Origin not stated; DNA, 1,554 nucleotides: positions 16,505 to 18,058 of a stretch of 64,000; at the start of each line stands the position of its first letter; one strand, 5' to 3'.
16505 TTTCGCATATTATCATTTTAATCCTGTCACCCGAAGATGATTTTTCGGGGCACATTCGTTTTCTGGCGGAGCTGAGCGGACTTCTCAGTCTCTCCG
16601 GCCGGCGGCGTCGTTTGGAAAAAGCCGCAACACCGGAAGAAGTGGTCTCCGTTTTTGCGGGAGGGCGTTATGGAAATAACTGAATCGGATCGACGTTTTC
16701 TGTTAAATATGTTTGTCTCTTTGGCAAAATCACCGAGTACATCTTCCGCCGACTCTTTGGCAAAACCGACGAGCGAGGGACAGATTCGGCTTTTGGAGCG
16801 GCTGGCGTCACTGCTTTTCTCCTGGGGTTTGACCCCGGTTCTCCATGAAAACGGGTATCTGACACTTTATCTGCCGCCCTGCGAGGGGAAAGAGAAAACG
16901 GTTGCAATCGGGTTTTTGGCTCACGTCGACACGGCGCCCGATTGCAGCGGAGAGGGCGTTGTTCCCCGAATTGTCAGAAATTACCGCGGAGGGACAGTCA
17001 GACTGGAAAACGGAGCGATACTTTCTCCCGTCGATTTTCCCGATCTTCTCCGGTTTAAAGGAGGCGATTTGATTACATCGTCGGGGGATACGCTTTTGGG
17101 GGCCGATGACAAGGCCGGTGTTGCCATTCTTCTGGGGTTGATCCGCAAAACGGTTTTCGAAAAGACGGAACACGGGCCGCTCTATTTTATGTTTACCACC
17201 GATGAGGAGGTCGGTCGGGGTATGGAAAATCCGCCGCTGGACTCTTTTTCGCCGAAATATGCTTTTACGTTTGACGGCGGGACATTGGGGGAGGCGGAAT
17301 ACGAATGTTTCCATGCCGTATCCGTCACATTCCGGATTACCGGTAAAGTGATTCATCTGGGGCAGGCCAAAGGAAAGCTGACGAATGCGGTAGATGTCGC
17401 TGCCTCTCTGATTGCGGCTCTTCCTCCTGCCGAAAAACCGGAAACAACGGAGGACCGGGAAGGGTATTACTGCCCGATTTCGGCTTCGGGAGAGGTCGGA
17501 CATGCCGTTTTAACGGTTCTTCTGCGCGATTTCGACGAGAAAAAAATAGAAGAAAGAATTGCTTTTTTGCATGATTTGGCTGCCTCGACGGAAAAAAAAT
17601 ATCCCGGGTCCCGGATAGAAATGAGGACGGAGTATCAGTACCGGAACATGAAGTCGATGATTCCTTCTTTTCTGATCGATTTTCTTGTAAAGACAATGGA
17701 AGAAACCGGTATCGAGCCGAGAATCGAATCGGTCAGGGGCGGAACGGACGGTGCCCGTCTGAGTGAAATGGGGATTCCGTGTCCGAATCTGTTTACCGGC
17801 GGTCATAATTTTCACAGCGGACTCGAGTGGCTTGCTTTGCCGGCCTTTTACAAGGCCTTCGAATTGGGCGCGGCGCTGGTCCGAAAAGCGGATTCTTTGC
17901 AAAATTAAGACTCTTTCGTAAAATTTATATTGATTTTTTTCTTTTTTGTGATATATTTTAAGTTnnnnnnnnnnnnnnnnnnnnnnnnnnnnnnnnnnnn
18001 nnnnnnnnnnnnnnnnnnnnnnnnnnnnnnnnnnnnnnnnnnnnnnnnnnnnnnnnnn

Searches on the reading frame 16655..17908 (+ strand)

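Call 57: search_protein_families(library=pfam, proteins=[window:16655-17908:+], max_evalue=0.00001)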
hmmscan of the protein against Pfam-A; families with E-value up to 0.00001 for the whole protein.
window:16655-17908:+ (417 aa): 3 families
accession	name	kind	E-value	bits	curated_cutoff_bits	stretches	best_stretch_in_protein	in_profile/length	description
PF01546.33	Peptidase_M20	-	4.8e-10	40.1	24.6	1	150-410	34-205/206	Peptidase family M20/M25/M40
PF05343.19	Peptidase_M42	-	2.7e-09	37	23.2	1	151-213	134-195/292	M42 glutamyl aminopeptidase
PF07687.19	M20_dimer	-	9.2e-06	26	21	0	221-316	6-106/107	Peptidase dimerisation domain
